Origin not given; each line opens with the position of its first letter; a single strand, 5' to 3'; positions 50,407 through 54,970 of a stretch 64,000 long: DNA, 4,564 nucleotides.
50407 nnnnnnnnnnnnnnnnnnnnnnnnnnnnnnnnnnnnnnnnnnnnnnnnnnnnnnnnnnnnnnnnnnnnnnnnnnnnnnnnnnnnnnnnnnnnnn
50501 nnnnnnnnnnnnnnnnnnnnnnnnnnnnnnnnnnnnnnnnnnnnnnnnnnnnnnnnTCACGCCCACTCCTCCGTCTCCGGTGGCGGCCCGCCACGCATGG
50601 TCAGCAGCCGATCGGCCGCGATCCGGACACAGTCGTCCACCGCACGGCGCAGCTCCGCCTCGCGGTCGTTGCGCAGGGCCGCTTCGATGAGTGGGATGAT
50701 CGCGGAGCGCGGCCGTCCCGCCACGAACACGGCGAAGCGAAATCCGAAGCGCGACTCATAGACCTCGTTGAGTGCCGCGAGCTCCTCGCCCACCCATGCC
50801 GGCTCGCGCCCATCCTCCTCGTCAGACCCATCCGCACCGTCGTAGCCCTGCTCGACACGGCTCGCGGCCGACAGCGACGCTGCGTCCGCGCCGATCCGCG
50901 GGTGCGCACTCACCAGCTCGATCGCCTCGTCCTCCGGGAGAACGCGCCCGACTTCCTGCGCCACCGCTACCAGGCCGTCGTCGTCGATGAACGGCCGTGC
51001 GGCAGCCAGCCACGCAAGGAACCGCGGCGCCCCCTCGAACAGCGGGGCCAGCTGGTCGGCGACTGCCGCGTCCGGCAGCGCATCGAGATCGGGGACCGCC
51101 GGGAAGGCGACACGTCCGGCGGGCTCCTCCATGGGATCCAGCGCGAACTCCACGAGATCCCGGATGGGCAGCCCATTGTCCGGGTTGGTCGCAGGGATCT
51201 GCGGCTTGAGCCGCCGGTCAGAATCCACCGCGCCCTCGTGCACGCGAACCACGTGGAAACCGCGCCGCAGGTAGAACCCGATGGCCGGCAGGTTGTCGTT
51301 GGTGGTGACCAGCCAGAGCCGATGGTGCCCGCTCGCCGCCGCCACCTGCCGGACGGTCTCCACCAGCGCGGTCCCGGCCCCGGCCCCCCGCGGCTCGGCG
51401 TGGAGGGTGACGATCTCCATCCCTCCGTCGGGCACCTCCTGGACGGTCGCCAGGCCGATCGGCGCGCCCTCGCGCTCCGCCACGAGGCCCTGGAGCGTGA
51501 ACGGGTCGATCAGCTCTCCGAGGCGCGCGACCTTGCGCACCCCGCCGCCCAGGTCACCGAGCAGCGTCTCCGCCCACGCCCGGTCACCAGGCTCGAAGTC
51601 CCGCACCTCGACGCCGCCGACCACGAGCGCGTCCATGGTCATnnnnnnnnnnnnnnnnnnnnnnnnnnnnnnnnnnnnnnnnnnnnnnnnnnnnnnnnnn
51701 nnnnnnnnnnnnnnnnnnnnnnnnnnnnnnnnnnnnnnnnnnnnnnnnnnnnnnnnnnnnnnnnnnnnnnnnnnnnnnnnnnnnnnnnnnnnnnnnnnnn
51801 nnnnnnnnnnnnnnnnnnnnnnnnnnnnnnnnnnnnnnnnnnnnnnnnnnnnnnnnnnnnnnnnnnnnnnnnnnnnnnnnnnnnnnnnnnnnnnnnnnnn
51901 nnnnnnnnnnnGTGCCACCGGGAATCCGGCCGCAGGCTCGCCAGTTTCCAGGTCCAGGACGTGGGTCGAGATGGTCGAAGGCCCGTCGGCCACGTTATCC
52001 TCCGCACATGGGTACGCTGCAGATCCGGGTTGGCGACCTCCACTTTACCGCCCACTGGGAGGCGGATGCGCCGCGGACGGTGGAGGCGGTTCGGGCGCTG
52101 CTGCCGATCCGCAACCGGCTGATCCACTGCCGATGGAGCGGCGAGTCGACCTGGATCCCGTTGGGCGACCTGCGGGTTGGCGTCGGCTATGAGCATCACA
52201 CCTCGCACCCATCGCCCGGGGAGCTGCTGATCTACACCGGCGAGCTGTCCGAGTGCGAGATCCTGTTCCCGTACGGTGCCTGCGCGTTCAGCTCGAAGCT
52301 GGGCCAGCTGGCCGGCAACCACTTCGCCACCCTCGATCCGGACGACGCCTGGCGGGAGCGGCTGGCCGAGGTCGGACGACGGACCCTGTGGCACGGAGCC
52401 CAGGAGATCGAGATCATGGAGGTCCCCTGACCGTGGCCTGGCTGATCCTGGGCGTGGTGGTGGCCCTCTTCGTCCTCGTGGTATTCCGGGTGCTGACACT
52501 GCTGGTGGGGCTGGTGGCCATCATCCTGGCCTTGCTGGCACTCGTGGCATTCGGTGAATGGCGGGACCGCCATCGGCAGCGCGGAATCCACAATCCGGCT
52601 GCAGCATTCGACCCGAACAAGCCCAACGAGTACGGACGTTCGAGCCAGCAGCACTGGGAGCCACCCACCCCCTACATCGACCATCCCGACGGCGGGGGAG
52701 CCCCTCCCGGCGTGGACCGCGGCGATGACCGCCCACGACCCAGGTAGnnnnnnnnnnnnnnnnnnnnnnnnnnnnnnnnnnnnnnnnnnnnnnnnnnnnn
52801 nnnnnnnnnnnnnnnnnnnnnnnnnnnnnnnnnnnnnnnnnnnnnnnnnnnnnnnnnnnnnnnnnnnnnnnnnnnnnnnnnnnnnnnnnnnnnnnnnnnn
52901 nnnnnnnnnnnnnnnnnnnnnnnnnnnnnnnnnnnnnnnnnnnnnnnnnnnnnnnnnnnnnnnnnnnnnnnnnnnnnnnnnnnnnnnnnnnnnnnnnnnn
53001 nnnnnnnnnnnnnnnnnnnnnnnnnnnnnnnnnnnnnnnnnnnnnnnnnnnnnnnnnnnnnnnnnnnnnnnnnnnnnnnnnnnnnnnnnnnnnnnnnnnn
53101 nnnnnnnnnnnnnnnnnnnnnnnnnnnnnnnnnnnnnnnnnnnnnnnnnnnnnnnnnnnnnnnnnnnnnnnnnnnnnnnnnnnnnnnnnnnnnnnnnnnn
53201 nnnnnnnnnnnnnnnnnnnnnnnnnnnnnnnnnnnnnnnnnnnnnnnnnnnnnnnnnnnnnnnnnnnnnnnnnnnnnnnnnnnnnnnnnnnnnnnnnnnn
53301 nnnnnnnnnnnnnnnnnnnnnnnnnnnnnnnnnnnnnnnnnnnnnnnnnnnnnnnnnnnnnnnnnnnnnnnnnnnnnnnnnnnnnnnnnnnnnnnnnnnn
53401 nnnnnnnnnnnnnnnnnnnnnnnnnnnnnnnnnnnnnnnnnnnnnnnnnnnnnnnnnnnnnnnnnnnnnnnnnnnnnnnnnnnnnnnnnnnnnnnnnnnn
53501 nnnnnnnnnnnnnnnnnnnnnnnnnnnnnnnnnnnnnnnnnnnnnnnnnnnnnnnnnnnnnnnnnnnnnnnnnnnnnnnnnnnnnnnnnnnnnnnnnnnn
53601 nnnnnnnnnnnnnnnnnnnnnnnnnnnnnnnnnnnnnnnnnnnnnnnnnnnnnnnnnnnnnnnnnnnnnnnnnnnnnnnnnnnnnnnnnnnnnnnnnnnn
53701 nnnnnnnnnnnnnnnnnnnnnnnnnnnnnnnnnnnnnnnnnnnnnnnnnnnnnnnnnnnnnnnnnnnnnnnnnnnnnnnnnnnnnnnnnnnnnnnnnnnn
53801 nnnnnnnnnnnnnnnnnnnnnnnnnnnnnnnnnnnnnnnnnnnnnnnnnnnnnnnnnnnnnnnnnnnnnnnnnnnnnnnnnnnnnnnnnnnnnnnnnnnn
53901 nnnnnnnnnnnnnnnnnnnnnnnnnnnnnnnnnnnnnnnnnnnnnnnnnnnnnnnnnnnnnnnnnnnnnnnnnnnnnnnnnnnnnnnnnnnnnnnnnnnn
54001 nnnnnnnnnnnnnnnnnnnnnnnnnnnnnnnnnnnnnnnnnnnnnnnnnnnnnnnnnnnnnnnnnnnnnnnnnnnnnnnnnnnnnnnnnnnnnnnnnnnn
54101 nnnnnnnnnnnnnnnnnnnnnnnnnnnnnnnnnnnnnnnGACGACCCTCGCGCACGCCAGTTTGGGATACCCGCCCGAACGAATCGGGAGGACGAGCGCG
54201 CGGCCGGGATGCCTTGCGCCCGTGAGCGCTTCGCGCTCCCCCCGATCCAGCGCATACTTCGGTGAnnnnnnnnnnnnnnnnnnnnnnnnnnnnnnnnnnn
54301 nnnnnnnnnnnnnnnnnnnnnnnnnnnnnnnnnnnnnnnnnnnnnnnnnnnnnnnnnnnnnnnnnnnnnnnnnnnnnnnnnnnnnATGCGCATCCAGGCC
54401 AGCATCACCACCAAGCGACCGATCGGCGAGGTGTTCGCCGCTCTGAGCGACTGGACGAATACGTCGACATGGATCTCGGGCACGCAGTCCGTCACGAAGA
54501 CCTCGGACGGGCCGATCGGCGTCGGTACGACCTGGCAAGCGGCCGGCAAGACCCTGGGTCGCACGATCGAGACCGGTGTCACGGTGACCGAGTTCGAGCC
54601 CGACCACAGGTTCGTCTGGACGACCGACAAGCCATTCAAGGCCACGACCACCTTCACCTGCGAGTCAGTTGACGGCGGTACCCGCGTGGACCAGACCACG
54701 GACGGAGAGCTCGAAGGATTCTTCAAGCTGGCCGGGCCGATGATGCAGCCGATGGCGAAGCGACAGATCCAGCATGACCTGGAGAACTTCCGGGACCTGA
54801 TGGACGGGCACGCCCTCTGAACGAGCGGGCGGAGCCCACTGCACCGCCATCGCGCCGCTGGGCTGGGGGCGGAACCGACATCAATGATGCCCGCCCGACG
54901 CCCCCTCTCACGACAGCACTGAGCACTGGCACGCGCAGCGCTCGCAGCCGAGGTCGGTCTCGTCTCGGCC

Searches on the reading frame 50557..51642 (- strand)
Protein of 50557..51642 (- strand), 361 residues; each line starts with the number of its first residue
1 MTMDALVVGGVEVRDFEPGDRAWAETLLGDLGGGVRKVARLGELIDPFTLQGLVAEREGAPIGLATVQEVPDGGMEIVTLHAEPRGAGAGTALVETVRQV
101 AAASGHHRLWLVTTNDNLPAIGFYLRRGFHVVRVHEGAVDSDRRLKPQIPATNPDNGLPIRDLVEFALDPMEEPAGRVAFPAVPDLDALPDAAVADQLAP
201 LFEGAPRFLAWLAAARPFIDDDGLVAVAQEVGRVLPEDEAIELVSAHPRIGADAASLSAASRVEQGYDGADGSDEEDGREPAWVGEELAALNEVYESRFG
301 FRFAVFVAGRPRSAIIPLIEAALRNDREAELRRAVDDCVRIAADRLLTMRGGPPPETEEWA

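Call 27: search_protein_families(library=pfam, proteins=[window:50557-51642:-], max_evalue=0.001)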
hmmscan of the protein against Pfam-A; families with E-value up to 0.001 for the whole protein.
window:50557-51642:- (361 aa): 5 families
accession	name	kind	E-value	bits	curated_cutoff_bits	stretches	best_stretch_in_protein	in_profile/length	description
PF09349.15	OHCU_decarbox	-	2.4e-30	106.5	24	1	188-346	2-154/155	OHCU decarboxylase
PF00583.31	Acetyltransf_1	-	7.6e-14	52.4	20.7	1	51-129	34-116/116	Acetyltransferase (GNAT) family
PF13508.13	Acetyltransf_7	-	5.3e-09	36.8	27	1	53-130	6-83/84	Acetyltransferase (GNAT) domain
PF08445.16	FR47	-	0.00014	22.2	22.1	1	69-132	18-80/86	FR47-like protein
PF13673.13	Acetyltransf_10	-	0.00018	21.9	23.6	1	50-132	31-110/128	Acetyltransferase (GNAT) domain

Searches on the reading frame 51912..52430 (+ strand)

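Call 27: search_protein_families(library=pfam, proteins=[window:51912-52430:+], max_evalue=0.001)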
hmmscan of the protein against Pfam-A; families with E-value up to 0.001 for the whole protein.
window:51912-52430:+ (172 aa): 1 family
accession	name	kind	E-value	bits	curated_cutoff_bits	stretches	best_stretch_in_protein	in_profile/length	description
PF12903.12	DUF3830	-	2.4e-25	89.6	26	1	38-168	3-141/143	Protein of unknown function (DUF3830)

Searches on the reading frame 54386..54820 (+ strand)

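Call 27: search_protein_families(library=pfam, proteins=[window:54386-54820:+], max_evalue=0.001)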
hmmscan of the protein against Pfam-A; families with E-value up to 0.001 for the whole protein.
window:54386-54820:+ (144 aa): 3 families
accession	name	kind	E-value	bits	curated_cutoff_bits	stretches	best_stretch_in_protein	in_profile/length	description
PF10604.15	Polyketide_cyc2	-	1.6e-18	67.8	27.4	1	2-139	3-141/142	Polyketide cyclase / dehydrase and lipid transport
PF03364.25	Polyketide_cyc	-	6.3e-08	33.4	23.4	1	11-136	3-126/126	Polyketide cyclase / dehydrase and lipid transport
PF08327.17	AHSA1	-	1.8e-07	31.8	22.1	1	12-108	3-99/125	Activator of Hsp90 ATPase homolog 1-like protein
